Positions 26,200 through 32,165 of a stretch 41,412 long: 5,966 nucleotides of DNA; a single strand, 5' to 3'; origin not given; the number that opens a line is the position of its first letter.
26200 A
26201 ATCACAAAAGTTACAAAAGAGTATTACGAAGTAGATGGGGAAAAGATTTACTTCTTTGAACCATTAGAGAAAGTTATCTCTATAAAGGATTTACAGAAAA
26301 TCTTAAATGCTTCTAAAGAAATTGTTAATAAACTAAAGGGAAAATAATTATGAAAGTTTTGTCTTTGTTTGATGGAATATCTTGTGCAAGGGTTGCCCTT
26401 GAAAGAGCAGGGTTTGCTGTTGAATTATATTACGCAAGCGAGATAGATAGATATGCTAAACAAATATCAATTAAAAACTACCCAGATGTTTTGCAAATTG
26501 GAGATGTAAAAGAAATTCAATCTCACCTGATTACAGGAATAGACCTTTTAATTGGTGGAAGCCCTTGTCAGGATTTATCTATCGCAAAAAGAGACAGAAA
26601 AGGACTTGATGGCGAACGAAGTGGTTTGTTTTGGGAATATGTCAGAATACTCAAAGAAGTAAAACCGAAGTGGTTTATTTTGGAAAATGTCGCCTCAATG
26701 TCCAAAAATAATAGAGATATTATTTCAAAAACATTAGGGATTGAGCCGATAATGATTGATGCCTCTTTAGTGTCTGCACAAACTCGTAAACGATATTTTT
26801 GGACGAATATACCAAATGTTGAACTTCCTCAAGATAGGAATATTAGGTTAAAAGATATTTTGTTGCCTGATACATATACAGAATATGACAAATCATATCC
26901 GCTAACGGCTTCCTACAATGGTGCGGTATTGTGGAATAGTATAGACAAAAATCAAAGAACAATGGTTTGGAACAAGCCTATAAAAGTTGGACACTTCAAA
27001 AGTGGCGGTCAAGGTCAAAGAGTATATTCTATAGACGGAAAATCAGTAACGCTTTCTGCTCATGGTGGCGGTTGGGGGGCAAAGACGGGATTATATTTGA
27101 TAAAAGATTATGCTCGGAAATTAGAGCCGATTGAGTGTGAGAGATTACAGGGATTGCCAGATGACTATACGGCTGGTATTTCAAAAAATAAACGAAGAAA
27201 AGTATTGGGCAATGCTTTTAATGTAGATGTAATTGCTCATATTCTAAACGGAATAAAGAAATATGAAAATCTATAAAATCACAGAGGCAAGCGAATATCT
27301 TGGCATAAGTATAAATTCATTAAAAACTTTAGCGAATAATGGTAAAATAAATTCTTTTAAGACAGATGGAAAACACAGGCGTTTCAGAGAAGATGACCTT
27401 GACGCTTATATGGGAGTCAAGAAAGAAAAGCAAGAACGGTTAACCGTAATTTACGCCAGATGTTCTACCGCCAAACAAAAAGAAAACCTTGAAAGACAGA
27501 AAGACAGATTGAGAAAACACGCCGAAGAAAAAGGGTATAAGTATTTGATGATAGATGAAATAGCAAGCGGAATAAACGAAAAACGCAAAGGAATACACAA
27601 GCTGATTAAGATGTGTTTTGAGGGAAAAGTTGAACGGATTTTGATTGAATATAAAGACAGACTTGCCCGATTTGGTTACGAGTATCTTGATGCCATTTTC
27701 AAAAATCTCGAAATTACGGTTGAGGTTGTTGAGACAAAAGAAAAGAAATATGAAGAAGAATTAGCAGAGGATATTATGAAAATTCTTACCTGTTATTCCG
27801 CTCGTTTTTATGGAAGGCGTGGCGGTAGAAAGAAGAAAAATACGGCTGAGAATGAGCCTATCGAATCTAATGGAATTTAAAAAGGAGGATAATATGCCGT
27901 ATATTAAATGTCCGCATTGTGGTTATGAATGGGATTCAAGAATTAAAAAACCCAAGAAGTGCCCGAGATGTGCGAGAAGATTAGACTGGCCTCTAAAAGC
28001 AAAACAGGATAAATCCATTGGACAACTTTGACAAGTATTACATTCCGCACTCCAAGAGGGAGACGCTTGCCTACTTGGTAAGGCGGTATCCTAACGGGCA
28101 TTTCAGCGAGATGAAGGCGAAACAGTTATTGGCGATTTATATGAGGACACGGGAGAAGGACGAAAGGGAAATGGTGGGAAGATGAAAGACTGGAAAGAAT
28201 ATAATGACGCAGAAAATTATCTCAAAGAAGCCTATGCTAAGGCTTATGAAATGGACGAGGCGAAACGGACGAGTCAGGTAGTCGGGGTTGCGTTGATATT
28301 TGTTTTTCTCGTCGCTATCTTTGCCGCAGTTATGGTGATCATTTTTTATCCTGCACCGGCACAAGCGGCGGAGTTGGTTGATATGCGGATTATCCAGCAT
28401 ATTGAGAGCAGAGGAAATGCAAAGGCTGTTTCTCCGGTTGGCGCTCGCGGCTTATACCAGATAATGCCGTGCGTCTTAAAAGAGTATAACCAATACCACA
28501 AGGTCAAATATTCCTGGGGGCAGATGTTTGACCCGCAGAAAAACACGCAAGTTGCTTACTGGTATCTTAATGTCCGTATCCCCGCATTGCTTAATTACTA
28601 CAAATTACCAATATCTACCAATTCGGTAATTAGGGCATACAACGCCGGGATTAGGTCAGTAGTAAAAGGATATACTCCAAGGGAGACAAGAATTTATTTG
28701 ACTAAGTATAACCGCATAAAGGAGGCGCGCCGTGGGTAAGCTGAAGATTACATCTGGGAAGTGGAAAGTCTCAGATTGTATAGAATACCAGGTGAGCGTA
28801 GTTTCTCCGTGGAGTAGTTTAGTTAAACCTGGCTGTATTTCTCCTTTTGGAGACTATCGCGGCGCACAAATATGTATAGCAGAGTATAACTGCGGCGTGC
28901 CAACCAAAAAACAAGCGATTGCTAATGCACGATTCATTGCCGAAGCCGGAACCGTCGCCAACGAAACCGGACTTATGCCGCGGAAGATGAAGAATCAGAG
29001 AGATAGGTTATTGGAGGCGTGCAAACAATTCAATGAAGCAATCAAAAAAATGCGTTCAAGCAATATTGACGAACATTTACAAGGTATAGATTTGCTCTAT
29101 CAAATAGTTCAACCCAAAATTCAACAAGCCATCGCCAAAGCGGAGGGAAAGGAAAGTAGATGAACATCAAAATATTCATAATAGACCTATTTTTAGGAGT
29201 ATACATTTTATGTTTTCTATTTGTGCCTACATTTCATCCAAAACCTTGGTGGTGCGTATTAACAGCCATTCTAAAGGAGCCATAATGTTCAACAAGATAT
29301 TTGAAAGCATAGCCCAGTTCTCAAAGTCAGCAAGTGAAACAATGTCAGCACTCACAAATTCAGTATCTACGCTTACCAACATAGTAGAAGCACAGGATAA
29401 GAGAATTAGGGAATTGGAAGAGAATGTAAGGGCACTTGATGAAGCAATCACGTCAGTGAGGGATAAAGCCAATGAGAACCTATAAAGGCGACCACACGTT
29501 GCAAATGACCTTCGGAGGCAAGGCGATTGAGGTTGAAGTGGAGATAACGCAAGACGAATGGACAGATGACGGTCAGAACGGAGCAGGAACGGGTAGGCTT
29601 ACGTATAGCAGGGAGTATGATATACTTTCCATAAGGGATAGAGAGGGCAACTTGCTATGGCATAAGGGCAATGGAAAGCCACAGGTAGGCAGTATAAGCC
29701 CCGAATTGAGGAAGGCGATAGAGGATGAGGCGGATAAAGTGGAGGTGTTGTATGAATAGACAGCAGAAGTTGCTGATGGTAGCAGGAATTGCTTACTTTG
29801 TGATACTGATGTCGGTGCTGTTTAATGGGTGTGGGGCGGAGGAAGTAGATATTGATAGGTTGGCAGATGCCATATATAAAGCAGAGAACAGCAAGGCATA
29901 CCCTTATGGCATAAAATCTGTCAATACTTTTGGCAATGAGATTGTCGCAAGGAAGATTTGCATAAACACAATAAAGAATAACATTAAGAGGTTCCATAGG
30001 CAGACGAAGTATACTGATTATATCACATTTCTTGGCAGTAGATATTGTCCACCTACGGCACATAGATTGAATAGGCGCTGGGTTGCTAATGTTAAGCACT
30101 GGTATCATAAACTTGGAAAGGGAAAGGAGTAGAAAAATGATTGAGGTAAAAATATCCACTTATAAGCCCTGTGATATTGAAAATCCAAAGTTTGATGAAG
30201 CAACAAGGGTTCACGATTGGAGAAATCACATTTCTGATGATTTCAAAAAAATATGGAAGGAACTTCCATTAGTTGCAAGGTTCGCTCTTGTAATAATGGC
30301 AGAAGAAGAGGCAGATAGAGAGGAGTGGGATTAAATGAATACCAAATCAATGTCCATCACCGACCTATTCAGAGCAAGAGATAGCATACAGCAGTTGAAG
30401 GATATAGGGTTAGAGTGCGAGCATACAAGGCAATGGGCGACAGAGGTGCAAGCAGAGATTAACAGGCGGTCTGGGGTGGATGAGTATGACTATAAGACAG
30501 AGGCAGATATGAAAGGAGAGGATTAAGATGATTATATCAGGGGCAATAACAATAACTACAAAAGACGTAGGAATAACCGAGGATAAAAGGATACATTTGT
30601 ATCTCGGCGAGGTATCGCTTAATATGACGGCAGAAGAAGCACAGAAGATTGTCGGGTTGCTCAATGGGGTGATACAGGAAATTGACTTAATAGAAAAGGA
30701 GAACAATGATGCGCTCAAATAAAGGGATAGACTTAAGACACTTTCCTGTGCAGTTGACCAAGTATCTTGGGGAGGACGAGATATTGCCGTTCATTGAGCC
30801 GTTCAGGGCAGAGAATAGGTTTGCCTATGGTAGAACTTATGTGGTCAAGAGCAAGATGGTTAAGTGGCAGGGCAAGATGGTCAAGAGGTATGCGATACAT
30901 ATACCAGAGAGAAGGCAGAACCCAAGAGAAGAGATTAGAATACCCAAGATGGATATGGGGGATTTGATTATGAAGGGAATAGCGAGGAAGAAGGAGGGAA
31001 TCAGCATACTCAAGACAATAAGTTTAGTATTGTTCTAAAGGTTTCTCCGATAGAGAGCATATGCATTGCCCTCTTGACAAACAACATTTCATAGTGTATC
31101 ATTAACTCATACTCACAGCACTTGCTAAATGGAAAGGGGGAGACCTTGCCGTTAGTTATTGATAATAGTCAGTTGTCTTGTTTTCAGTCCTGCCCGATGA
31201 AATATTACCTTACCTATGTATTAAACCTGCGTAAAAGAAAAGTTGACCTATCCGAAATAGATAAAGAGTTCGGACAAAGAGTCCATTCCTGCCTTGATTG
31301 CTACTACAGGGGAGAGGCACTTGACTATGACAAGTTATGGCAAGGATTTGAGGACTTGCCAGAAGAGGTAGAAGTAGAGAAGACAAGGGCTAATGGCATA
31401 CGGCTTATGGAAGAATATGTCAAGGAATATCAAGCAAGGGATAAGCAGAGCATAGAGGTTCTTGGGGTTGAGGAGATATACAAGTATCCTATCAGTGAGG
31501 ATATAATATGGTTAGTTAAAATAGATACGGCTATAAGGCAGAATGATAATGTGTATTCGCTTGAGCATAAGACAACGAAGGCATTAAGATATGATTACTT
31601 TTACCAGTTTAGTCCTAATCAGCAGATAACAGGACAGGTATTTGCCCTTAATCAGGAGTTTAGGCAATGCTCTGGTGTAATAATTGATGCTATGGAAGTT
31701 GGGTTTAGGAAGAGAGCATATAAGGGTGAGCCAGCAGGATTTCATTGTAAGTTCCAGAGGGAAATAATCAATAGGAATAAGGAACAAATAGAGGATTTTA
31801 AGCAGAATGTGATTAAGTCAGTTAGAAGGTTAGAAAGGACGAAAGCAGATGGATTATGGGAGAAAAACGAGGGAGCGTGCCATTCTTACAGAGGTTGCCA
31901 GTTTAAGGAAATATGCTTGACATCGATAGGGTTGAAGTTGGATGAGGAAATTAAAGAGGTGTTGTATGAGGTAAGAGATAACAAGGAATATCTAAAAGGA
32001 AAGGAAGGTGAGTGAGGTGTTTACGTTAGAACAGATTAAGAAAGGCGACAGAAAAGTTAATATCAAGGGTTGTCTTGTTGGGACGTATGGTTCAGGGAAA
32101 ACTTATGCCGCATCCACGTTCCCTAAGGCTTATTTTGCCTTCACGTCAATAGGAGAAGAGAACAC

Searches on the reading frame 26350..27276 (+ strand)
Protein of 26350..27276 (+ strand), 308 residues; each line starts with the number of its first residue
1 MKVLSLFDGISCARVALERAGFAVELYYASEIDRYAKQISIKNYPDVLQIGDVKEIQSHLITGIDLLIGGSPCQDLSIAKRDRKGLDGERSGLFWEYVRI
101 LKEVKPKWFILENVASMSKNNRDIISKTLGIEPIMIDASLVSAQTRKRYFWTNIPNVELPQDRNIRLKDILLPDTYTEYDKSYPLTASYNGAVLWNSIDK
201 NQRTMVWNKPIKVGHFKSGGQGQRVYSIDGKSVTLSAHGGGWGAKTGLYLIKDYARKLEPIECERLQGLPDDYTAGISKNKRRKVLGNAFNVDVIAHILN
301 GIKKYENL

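Call 38: search_protein_families(library=pfam, proteins=[window:26350-27276:+], max_evalue=0.001)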
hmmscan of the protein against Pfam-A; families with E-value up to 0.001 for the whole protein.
window:26350-27276:+ (308 aa): 1 family
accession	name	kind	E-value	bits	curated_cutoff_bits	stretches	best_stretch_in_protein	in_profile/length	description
PF00145.23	DNA_methylase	-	1.7e-47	162.9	22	1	1-304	1-324/324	C-5 cytosine-specific DNA methylase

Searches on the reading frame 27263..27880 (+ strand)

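Call 38: search_protein_families(library=pfam, proteins=[window:27263-27880:+], max_evalue=0.001)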
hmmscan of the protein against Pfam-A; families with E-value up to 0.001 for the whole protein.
window:27263-27880:+ (205 aa): 3 families
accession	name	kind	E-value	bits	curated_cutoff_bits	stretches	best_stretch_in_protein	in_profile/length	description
PF00239.26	Resolvase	-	2e-21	77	23.3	1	62-194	2-139/145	Resolvase, N terminal domain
PF12728.13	HTH_17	-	1e-11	45.3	27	1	4-50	2-47/51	Helix-turn-helix domain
PF13411.12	MerR_1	-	0.00014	22.3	21.6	1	4-61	1-58/69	MerR HTH family regulatory protein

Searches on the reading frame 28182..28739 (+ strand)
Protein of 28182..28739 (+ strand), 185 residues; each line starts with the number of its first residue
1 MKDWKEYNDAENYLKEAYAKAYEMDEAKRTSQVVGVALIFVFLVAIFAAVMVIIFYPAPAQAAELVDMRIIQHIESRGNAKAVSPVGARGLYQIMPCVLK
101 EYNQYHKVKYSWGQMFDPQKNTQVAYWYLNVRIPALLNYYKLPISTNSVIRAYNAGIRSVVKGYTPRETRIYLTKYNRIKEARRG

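Call 38: search_protein_families(library=pfam, proteins=[window:28182-28739:+], max_evalue=0.001)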
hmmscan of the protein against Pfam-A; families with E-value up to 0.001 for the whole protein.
window:28182-28739:+ (185 aa): 1 family
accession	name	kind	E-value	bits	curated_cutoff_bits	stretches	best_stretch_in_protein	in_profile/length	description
PF01464.25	SLT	-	5.4e-16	58.6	21.3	1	70-161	19-102/117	Transglycosylase SLT domain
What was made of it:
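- The only lysis-type gene recognised is an SLT-domain protein at 28182-28739 (call 38).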

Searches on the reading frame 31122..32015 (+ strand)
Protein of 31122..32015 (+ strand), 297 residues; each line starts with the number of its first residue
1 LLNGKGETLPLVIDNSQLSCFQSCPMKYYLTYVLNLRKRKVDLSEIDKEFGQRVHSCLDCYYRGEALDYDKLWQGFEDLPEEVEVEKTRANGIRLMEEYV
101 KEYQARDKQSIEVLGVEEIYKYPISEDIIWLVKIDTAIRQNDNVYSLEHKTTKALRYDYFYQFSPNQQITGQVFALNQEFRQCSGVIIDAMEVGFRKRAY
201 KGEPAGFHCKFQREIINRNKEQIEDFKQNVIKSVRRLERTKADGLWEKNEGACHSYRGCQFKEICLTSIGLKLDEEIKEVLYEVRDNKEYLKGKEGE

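Call 38: search_protein_families(library=pfam, proteins=[window:31122-32015:+], max_evalue=0.001)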
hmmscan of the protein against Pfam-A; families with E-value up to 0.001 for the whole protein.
window:31122-32015:+ (297 aa): 1 family
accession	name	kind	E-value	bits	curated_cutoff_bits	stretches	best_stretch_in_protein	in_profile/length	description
PF12705.13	PDDEXK_1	-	1.6e-14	54.9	22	1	16-265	5-246/247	PD-(D/E)XK nuclease superfamily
